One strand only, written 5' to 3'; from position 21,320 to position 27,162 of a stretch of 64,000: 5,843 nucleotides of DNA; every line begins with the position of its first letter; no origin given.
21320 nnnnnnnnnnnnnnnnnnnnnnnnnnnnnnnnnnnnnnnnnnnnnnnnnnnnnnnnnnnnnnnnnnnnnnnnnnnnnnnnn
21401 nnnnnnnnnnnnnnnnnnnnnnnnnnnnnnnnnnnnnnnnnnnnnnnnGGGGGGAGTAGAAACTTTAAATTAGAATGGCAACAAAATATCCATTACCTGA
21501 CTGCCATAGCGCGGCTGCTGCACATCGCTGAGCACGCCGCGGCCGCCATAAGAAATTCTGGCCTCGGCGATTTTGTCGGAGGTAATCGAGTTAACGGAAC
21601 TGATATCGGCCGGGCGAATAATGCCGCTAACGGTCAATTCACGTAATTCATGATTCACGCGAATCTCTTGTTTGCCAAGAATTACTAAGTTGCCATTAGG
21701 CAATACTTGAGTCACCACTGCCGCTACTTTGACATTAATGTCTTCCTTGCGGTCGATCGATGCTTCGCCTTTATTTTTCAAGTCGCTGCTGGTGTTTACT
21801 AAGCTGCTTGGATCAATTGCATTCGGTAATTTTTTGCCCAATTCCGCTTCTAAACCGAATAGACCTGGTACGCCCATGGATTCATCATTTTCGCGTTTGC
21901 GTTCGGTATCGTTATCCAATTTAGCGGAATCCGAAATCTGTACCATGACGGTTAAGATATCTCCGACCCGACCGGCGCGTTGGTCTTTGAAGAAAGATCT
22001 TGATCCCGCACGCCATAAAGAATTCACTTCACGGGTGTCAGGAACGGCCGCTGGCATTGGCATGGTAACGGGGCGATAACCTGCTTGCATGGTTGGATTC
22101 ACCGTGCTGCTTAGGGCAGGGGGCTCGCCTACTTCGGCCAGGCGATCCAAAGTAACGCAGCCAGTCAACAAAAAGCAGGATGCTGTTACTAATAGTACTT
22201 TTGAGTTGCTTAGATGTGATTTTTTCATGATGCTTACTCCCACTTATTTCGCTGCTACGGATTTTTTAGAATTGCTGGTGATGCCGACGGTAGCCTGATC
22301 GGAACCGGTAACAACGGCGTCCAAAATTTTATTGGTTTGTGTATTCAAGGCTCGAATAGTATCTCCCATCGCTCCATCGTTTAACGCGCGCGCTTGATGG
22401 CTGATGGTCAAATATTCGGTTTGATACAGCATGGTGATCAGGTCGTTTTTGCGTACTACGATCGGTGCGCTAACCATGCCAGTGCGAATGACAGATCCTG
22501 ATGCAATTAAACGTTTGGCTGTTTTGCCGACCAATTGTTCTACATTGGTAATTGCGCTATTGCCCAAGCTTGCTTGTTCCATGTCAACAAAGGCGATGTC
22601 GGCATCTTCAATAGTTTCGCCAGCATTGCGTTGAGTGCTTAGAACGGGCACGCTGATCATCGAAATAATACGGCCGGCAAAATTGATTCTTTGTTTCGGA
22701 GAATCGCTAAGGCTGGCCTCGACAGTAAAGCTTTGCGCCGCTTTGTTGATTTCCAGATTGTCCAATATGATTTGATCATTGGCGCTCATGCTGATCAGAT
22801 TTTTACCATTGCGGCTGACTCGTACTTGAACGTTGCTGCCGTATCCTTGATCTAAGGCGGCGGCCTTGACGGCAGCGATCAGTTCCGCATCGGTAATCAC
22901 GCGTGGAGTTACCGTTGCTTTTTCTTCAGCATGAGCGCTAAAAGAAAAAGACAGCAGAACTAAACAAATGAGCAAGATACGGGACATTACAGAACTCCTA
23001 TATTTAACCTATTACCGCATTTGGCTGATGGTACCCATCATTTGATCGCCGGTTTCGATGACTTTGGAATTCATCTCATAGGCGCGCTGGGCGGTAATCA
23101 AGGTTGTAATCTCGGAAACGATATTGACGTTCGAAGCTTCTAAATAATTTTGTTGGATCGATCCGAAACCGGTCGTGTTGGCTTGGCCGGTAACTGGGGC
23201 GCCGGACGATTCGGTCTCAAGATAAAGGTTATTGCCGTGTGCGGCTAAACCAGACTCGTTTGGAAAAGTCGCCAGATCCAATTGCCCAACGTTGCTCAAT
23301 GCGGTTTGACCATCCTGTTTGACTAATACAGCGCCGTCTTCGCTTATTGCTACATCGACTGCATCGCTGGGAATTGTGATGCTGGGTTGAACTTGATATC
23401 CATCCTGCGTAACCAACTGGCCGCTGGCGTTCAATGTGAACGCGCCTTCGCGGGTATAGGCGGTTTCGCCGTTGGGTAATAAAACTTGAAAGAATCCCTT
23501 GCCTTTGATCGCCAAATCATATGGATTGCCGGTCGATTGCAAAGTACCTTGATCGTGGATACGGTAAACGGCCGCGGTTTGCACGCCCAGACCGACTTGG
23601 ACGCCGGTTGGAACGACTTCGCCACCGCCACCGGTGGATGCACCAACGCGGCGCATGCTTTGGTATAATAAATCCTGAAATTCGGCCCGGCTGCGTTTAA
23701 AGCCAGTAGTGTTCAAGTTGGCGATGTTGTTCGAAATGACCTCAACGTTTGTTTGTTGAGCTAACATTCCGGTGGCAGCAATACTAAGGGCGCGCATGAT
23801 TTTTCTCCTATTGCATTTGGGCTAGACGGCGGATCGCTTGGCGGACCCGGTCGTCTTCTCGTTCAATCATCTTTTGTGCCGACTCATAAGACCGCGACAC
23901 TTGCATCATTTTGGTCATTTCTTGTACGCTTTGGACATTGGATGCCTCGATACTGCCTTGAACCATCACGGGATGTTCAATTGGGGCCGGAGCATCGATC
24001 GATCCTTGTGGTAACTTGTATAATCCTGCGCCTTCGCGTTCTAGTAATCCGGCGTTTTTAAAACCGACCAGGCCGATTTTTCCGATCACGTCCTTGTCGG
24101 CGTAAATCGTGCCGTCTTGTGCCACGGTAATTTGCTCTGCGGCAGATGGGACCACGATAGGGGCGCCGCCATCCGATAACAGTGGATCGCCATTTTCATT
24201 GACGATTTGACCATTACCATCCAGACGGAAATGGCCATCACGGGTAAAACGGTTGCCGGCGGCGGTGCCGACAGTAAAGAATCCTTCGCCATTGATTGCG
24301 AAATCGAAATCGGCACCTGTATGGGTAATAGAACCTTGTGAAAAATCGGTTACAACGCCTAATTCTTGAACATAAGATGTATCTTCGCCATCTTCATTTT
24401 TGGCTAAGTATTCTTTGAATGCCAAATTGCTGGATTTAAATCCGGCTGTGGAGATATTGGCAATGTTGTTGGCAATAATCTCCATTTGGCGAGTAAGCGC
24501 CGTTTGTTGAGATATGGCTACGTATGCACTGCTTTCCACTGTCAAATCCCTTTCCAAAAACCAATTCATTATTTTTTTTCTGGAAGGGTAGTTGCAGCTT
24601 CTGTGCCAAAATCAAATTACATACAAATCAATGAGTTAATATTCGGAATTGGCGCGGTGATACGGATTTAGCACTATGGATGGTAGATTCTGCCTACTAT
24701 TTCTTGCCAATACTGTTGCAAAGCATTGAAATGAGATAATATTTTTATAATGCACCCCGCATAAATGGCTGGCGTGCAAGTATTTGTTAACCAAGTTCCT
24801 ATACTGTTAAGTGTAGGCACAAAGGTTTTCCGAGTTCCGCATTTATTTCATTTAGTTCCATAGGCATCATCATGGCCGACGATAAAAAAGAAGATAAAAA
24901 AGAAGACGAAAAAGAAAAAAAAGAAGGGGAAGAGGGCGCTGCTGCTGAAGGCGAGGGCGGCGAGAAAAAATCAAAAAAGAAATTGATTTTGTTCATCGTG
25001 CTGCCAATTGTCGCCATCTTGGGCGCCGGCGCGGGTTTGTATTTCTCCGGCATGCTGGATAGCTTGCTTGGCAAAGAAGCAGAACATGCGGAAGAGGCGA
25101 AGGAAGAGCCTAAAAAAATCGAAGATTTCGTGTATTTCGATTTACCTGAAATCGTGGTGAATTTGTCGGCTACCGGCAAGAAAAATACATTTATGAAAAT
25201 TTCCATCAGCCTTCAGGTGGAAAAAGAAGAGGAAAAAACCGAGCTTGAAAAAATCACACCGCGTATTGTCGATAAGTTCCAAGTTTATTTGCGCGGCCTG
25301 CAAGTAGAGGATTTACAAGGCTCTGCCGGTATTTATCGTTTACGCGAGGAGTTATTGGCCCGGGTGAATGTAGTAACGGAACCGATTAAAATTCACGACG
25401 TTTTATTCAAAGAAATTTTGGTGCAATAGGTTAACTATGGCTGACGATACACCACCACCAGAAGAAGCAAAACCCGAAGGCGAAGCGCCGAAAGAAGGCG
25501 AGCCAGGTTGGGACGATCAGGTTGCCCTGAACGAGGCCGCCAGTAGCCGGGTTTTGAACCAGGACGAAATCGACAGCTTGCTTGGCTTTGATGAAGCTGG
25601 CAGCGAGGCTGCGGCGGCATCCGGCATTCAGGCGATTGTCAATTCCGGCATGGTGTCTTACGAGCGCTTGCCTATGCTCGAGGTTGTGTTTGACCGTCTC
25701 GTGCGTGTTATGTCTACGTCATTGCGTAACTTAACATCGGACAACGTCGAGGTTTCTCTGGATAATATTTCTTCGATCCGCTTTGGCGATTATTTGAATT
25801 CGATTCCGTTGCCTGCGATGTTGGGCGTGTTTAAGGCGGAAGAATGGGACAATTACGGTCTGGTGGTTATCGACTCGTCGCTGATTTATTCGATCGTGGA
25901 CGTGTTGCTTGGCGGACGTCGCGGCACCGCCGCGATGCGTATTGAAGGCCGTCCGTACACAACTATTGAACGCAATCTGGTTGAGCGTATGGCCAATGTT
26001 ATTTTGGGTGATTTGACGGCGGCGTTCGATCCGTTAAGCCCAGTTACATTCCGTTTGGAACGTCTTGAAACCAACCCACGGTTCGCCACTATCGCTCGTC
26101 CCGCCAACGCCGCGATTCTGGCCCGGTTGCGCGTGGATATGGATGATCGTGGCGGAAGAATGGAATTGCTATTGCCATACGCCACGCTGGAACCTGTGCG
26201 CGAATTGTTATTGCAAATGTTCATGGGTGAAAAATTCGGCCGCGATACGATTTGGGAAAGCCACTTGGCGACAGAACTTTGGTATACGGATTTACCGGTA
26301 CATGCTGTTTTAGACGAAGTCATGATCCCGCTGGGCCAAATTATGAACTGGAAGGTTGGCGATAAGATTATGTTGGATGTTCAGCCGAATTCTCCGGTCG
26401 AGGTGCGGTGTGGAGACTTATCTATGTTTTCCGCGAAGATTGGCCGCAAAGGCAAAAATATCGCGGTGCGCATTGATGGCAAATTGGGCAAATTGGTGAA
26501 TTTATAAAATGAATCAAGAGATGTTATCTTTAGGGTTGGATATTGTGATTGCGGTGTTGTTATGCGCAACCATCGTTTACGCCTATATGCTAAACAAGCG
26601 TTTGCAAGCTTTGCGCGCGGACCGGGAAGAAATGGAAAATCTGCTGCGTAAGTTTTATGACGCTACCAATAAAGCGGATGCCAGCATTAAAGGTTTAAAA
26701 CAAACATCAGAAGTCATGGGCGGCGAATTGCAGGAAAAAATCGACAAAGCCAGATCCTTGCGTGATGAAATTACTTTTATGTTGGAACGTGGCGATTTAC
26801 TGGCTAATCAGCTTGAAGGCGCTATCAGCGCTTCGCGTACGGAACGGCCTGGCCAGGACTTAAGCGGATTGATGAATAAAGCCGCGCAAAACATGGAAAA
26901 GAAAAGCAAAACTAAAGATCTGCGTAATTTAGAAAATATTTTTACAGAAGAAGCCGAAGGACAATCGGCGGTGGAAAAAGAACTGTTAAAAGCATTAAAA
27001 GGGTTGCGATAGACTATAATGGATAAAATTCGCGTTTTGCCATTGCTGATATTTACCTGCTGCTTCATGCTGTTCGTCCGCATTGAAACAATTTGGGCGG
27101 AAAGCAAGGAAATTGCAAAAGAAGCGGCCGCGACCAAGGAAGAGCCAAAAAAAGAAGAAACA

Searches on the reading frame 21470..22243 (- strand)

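Call 8: search_protein_families(library=pfam, proteins=[window:21470-22243:-], max_evalue=0.001)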
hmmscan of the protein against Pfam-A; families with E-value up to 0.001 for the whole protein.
window:21470-22243:- (257 aa): 1 family
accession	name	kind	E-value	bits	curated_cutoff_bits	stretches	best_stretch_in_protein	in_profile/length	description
PF02107.21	FlgH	-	3.8e-56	189.8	27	1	72-256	3-172/172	Flagellar L-ring protein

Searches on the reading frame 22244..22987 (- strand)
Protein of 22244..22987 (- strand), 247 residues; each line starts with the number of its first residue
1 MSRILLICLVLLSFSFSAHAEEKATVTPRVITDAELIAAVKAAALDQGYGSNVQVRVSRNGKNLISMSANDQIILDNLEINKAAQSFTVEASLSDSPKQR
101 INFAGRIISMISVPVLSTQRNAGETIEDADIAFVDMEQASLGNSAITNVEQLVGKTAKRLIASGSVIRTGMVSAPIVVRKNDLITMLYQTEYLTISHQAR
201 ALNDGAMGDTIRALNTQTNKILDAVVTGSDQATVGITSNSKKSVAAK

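Call 8: search_protein_families(library=pfam, proteins=[window:22244-22987:-], max_evalue=0.001)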
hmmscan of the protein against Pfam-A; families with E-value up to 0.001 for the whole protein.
window:22244-22987:- (247 aa): 2 families
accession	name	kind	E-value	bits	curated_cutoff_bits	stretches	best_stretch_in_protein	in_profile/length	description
PF13144.11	ChapFlgA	-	1.7e-27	96.4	23.8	1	113-234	3-122/122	Chaperone for flagella basal body P-ring formation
PF08666.17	SAF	-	4.2e-08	34.1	21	1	121-172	11-62/63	SAF domain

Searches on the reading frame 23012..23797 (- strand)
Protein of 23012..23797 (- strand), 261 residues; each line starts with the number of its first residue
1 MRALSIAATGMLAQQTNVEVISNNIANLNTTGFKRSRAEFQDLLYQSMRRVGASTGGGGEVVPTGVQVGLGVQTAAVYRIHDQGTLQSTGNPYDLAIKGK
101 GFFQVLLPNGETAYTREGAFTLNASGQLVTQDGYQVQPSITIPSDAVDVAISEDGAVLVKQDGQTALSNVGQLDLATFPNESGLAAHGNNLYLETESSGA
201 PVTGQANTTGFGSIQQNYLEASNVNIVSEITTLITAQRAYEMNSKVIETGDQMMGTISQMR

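Call 8: search_protein_families(library=pfam, proteins=[window:23012-23797:-], max_evalue=0.001)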
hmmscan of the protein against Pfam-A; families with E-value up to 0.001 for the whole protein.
window:23012-23797:- (261 aa): 3 families
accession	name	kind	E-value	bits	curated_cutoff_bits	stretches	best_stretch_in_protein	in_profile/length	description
PF22692.1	LlgE_F_G_D1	-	1.4e-28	99.2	27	1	96-158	1-63/64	Flagellar hook protein FlgE/F/G D1 domain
PF06429.18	Flg_bbr_C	-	2.7e-20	72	23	1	215-260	1-46/46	Flagellar basal body rod FlgEFG protein C-terminal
PF00460.25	Flg_bb_rod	-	7.8e-11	42.1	20.7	1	5-34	2-31/31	Flagella basal body rod protein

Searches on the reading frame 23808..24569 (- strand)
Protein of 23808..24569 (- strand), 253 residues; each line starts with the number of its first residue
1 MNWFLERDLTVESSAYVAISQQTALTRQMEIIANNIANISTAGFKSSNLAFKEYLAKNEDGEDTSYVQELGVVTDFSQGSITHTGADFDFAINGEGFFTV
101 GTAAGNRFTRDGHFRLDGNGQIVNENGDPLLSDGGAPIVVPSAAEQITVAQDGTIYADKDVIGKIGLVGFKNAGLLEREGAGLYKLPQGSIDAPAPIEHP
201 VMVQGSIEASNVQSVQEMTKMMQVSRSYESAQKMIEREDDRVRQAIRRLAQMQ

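Call 8: search_protein_families(library=pfam, proteins=[window:23808-24569:-], max_evalue=0.001)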
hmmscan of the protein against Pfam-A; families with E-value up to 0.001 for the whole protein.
window:23808-24569:- (253 aa): 3 families
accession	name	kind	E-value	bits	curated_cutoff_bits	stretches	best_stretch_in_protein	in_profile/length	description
PF22692.1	LlgE_F_G_D1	-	1.7e-18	67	27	1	91-157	1-64/64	Flagellar hook protein FlgE/F/G D1 domain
PF06429.18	Flg_bbr_C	-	3.9e-14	52.3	23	1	204-247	2-45/46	Flagellar basal body rod FlgEFG protein C-terminal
PF00460.25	Flg_bb_rod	-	1.8e-08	34.6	20.7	1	16-45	2-31/31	Flagella basal body rod protein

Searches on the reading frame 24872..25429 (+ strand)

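Call 7: search_protein_families(library=pfam, proteins=[window:24872-25429:+], max_evalue=0.001)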
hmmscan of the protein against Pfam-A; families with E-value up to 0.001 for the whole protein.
window:24872-25429:+ (185 aa): 1 family
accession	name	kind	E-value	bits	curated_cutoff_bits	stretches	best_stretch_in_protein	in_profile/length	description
PF03748.19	FliL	-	4e-21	75.9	24.6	1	88-185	1-103/103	Flagellar basal body-associated protein FliL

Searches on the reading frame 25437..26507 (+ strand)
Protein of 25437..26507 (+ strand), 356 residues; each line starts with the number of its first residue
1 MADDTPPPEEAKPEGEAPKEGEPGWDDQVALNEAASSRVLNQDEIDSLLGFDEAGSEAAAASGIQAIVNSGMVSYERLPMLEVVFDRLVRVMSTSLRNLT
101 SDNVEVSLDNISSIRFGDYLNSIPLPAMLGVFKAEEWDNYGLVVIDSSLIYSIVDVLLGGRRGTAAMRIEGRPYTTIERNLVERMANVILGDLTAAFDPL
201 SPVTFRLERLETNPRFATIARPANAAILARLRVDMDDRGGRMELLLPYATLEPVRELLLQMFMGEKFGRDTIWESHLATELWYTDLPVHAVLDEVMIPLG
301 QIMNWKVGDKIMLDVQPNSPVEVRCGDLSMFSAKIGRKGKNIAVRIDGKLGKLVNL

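Call 7: search_protein_families(library=pfam, proteins=[window:25437-26507:+], max_evalue=0.001)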
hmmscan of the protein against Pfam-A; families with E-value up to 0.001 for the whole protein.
window:25437-26507:+ (356 aa): 2 families
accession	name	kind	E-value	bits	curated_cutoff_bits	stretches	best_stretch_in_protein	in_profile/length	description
PF02154.20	FliM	-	1.7e-64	217.7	27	1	68-258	4-192/192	Flagellar motor switch protein FliM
PF01052.25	FliMN_C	-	2.2e-18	66.4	23.8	1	280-349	2-71/73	Type III flagellar switch regulator (C-ring) FliN C-term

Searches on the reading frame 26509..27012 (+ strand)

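Call 7: search_protein_families(library=pfam, proteins=[window:26509-27012:+], max_evalue=0.001)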
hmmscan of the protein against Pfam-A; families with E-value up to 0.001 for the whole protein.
window:26509-27012:+ (167 aa): 1 family
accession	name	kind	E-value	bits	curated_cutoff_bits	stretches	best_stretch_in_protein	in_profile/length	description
PF20072.4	DUF6468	-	1.3e-22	80.1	26.9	1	35-110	1-76/76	Domain of unknown function (DUF6468)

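Call 98: search_protein_families(library=ncbifam, proteins=[window:26509-27012:+], max_evalue=0.01)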
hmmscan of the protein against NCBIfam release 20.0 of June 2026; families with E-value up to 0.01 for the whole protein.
window:26509-27012:+ (167 aa): 1 family
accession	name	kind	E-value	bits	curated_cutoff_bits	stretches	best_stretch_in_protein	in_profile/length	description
NF007692.0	PRK10370.1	equivalog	0.00047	19.8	306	1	12-61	20-68/206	heme lyase NrfEFG subunit NrfG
